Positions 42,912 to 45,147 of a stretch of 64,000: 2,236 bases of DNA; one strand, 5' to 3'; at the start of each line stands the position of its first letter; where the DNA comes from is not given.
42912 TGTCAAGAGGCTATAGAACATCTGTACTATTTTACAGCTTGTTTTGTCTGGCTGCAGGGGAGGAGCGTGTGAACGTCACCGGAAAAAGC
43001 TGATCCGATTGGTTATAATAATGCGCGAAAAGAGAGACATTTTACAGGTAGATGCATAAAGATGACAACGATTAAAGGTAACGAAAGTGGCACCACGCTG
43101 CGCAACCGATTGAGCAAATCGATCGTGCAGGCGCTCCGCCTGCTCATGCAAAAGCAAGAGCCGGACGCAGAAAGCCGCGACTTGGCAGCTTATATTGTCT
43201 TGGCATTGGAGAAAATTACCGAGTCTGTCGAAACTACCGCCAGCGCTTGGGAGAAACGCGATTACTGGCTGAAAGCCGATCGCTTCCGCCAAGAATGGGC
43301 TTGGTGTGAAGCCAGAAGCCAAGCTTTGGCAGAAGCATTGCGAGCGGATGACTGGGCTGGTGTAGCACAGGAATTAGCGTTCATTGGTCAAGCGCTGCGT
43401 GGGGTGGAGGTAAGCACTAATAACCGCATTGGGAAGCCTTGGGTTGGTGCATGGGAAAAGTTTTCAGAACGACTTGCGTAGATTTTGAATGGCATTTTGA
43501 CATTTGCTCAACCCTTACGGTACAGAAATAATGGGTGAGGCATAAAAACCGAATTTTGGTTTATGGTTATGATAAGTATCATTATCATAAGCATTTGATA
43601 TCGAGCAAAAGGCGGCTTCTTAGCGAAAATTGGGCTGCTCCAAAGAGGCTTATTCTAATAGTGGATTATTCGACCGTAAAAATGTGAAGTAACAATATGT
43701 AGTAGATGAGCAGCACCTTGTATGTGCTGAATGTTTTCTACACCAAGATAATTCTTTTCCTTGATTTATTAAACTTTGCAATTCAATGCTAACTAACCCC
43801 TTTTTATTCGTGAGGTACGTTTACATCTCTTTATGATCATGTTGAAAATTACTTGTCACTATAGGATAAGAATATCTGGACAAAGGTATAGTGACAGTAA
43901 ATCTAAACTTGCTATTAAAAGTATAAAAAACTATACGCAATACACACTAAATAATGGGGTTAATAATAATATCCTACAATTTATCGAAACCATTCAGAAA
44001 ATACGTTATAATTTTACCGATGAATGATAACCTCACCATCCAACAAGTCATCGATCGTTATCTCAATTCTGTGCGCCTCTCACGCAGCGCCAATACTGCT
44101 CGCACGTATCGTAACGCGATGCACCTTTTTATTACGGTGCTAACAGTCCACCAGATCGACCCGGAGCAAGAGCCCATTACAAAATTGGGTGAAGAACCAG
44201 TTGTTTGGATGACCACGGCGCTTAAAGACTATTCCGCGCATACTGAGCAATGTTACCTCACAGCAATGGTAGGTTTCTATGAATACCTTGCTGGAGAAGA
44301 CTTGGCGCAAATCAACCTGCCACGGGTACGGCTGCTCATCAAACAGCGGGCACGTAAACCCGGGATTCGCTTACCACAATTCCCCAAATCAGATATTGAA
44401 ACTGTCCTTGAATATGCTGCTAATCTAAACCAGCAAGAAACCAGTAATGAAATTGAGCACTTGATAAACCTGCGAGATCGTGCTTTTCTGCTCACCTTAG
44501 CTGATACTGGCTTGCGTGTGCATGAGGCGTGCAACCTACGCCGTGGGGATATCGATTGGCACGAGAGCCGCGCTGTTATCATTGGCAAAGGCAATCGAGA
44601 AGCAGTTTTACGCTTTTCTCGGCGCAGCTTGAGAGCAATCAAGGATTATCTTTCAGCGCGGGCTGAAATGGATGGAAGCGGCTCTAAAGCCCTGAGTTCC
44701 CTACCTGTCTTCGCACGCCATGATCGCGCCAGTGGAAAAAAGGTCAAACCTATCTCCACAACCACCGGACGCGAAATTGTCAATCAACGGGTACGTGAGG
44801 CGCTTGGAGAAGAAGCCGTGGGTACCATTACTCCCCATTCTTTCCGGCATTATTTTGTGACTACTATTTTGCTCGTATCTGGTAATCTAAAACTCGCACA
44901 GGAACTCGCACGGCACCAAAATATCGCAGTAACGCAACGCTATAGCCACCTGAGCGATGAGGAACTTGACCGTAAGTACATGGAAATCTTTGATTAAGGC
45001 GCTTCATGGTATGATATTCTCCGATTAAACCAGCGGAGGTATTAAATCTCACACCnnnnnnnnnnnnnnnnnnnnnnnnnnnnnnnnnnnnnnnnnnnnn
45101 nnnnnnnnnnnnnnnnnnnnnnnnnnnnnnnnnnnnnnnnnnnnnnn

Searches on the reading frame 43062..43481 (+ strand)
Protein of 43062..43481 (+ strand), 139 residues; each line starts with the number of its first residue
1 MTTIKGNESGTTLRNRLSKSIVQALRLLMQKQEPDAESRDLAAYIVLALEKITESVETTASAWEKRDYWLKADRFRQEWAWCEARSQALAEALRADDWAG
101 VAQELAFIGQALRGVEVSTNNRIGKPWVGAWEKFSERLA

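Call 3: search_protein_families(library=pfam, proteins=[window:43062-43481:+], max_evalue=0.1)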
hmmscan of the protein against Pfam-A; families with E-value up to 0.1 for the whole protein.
window:43062-43481:+ (139 aa): 1 family
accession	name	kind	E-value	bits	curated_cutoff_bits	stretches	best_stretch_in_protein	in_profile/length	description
PF19826.4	DUF6307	-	0.093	13.6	25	0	31-56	17-42/43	Family of unknown function (DUF6307)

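Call 4: search_protein_families(library=ncbifam, proteins=[window:43062-43481:+], max_evalue=0.1)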
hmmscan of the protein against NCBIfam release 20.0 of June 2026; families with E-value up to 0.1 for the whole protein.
window:43062-43481:+ (139 aa): 0 families

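Call 43: search_protein_families(library=padloc, proteins=[window:43062-43481:+], max_evalue=0.01)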
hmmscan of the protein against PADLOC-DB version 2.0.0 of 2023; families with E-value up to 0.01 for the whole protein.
window:43062-43481:+ (139 aa): 0 families

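Call 44: search_protein_families(library=phrogs, proteins=[window:43062-43481:+], max_evalue=0.01)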
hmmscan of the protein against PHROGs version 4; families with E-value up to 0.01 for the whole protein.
window:43062-43481:+ (139 aa): 0 families

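Call 52: search_solved_structures(query=window:43062-43481:+, max_evalue=1)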
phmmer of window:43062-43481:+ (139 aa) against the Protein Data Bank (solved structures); distinct sequences matched with E-value up to 1: 0.

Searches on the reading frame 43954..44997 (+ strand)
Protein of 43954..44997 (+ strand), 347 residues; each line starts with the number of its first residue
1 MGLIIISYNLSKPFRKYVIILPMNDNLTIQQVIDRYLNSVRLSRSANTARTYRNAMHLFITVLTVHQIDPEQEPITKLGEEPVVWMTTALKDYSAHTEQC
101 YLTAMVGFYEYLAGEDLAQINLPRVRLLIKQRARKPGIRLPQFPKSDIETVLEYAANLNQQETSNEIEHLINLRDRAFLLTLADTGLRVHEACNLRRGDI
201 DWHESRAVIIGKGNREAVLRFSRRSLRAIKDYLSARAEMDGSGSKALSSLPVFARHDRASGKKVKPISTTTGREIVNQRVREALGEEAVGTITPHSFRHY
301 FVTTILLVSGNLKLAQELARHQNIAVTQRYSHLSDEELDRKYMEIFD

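Call 3: search_protein_families(library=pfam, proteins=[window:43954-44997:+], max_evalue=0.1)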
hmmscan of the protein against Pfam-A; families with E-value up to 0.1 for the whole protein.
window:43954-44997:+ (347 aa): 2 families
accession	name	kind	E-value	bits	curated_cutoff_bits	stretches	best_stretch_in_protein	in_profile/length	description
PF00589.27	Phage_integrase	-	1e-27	97.4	27.1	1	170-336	19-171/172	Phage integrase family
PF02899.23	Phage_int_SAM_1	-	5.8e-05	23.7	22.3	1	33-114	1-81/83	Phage integrase, N-terminal SAM-like domain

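Call 4: search_protein_families(library=ncbifam, proteins=[window:43954-44997:+], max_evalue=0.1)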
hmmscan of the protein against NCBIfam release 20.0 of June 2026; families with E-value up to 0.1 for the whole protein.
window:43954-44997:+ (347 aa): 11 families
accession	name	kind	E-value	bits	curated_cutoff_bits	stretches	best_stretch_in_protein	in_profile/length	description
TIGR02224.1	recomb_XerC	equivalog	1.1e-35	123.4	335.15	1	37-345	4-289/295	tyrosine recombinase XerC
TIGR02225.1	recomb_XerD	equivalog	5.3e-33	114.6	329.6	1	37-345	4-286/290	site-specific tyrosine recombinase XerD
NF040815.2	recomb_XerA_Arch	equivalog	1.1e-31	110.4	220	1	36-342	3-263/263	site-specific tyrosine recombinase/integron integrase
NF001399.0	PRK00283.1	subfamily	8.2e-31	107.4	279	1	30-343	6-293/300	tyrosine recombinase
NF003462.0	PRK05084.1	equivalog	1.7e-14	53.4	267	1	153-339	172-350/360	tyrosine recombinase XerS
NF002331.0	PRK01287.1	subfamily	5.8e-14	51.8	371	1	19-338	16-317/365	site-specific tyrosine recombinase XerC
TIGR02249.1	integrase_gron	subfamily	4.7e-12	45.9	265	2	253-335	218-302/315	integron integrase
NF011946.0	PRK15417.1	equivalog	2.5e-06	26.9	435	1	251-333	231-315/337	integron integrase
NF040693.1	recomb_GmtY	equivalog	0.00012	21.5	340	1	125-206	174-251/441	gamma-mobile-trio recombinase GmtY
NF009755.0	PRK13261.2-1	equivalog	0.0098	15.9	223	0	183-231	45-93/150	urease accessory protein UreE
NF007371.0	PRK09871.1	subfamily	0.043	13.3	222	0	174-331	27-172/198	tyrosine-type DNA invertase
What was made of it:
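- A XerC/D-like recombinase lies at 43954-44997 (calls 3, 4).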
